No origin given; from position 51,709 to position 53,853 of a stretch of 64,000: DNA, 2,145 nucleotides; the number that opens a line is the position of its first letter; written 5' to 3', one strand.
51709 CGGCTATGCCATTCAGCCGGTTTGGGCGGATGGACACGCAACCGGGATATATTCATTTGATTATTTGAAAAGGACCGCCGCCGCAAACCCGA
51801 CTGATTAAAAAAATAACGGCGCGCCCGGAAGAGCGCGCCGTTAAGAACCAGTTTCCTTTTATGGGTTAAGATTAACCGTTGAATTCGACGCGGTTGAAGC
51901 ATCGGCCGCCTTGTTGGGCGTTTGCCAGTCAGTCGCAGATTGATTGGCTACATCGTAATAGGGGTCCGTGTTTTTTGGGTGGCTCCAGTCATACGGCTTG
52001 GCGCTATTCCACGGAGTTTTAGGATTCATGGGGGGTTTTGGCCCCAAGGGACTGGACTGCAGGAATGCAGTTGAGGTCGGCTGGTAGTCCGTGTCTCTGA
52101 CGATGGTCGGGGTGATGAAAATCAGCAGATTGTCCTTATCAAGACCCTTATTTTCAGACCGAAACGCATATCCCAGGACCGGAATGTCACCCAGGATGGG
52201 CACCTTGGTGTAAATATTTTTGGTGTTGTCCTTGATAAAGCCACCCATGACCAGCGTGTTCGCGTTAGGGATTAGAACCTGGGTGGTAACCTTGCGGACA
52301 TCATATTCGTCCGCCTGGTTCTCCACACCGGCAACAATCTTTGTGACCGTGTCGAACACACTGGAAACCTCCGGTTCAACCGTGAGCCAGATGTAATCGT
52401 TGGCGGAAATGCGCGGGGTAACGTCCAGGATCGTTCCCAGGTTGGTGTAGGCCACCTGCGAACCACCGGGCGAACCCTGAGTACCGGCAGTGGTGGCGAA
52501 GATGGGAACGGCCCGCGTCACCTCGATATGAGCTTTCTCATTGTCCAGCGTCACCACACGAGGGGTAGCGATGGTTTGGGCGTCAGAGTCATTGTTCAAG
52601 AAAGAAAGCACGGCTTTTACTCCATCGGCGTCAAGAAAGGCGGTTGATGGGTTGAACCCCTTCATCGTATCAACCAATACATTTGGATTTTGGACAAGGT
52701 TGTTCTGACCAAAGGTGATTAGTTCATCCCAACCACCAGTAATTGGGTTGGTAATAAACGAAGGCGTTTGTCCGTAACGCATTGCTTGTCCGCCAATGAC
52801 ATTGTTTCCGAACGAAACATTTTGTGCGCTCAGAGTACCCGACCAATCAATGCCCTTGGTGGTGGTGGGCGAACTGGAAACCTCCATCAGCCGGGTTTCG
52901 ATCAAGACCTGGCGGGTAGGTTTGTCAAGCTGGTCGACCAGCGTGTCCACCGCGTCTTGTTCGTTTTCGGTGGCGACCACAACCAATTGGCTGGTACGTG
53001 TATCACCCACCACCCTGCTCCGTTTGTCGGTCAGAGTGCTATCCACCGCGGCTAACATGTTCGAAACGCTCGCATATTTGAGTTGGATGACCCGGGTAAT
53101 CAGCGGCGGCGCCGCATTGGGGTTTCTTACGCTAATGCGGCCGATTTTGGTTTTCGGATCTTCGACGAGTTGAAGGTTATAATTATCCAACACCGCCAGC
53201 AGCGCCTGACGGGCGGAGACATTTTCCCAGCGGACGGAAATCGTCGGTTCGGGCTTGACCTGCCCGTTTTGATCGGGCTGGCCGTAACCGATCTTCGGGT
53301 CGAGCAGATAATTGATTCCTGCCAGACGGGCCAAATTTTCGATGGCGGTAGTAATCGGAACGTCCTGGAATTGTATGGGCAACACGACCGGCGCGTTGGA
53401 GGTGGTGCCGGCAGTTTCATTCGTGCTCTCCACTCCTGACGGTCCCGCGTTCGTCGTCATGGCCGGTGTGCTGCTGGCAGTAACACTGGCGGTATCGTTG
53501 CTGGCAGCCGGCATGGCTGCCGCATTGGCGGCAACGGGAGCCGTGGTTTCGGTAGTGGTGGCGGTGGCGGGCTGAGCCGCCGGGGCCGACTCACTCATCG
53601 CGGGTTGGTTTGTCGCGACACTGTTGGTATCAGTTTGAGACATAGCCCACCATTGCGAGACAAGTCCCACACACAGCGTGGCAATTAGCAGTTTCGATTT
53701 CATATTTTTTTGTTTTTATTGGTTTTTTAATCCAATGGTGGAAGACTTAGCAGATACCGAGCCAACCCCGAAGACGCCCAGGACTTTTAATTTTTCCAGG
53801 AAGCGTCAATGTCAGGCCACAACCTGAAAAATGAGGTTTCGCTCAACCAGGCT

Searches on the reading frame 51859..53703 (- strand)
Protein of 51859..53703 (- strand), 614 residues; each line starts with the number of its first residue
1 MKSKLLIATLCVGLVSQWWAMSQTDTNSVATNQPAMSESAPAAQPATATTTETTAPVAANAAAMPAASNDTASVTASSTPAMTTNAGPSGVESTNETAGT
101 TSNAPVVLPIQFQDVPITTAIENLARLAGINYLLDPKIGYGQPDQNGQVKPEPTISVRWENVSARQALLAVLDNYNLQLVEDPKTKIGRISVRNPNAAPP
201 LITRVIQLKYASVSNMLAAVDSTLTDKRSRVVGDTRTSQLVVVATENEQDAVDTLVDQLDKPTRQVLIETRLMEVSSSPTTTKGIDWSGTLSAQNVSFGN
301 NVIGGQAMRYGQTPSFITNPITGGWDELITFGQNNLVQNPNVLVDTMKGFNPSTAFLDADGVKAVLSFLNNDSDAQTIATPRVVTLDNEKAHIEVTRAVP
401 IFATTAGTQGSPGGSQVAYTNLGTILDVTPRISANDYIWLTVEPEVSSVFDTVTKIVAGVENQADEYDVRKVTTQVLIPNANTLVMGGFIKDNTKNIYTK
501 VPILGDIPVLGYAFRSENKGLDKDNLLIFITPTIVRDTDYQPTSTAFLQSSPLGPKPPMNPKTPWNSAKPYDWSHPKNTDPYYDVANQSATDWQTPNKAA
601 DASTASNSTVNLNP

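Call 97: search_protein_families(library=pfam, proteins=[window:51859-53703:-], max_evalue=0.00001)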
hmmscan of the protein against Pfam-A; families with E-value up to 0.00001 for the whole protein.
window:51859-53703:- (614 aa): 2 families
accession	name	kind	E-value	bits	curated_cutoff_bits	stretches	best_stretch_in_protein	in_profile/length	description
PF00263.26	Secretin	-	1e-44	152.5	27.5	1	369-536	2-169/169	Bacterial type II and III secretion system protein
PF03958.22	Secretin_N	-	7.4e-12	45.7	28.2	1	203-265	1-69/69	Bacterial type II/III secretion system short domain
